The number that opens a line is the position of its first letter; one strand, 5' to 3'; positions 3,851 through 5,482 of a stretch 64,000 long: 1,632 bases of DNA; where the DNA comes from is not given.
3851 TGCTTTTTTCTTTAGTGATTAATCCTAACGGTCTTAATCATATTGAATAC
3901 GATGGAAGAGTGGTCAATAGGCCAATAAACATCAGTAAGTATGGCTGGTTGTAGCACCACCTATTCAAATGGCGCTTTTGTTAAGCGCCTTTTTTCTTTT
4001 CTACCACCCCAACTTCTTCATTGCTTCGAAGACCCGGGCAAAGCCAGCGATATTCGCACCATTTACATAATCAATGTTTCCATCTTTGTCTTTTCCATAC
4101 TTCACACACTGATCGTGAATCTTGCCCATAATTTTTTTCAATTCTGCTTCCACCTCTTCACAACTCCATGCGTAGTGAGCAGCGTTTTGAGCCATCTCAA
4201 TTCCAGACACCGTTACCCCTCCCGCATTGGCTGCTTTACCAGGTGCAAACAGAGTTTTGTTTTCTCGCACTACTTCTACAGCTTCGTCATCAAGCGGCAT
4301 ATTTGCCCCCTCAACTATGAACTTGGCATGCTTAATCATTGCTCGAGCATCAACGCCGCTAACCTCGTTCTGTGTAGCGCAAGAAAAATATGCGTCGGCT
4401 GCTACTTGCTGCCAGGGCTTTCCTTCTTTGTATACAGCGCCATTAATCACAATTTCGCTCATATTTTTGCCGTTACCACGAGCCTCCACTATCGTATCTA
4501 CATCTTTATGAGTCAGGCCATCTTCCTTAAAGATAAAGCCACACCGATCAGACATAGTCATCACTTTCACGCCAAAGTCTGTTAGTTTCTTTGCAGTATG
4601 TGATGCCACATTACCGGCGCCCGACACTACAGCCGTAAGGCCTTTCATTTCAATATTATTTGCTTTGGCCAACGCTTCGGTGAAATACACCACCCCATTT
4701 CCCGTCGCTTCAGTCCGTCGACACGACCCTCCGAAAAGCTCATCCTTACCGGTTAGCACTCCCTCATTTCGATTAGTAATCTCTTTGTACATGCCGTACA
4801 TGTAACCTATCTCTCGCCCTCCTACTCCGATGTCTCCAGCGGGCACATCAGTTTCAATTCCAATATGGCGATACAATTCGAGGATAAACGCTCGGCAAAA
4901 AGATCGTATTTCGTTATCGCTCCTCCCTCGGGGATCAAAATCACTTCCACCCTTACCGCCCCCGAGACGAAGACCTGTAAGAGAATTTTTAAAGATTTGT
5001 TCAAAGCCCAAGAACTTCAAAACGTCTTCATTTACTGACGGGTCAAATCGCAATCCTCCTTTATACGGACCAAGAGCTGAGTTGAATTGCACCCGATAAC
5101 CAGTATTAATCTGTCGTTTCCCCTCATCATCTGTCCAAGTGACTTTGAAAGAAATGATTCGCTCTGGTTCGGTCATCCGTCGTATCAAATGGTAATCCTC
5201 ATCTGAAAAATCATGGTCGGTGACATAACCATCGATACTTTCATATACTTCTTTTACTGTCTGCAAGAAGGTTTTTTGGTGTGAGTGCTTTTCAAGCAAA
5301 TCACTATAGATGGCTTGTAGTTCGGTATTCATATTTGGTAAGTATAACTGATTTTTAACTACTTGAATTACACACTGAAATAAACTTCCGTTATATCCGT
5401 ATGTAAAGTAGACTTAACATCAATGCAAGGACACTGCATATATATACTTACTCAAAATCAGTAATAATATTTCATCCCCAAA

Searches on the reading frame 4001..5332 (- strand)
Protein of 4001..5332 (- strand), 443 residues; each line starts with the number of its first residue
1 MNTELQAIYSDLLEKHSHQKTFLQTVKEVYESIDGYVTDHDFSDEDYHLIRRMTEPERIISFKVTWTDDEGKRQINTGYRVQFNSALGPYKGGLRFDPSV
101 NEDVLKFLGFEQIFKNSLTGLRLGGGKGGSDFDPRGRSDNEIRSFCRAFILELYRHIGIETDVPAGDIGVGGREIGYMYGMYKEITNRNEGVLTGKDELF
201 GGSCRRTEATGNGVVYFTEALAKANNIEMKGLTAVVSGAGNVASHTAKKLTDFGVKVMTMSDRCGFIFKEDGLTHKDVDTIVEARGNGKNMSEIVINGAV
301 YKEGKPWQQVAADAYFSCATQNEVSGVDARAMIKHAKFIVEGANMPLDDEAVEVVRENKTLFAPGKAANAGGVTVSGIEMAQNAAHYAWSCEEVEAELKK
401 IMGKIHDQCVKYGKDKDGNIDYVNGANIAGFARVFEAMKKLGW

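Call 13: search_protein_families(library=pfam, proteins=[window:4001-5332:-])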
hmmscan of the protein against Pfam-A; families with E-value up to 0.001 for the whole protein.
window:4001-5332:- (443 aa): 2 families
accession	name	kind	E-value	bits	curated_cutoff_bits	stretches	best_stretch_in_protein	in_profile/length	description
PF00208.27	ELFV_dehydrog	-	1.5e-69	234.8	23.4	1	201-442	1-241/241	Glutamate/Leucine/Phenylalanine/Valine dehydrogenase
PF02812.23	ELFV_dehydrog_N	-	1.2e-48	164.5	25.3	1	56-183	1-128/129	Glu/Leu/Phe/Val dehydrogenase, dimerisation domain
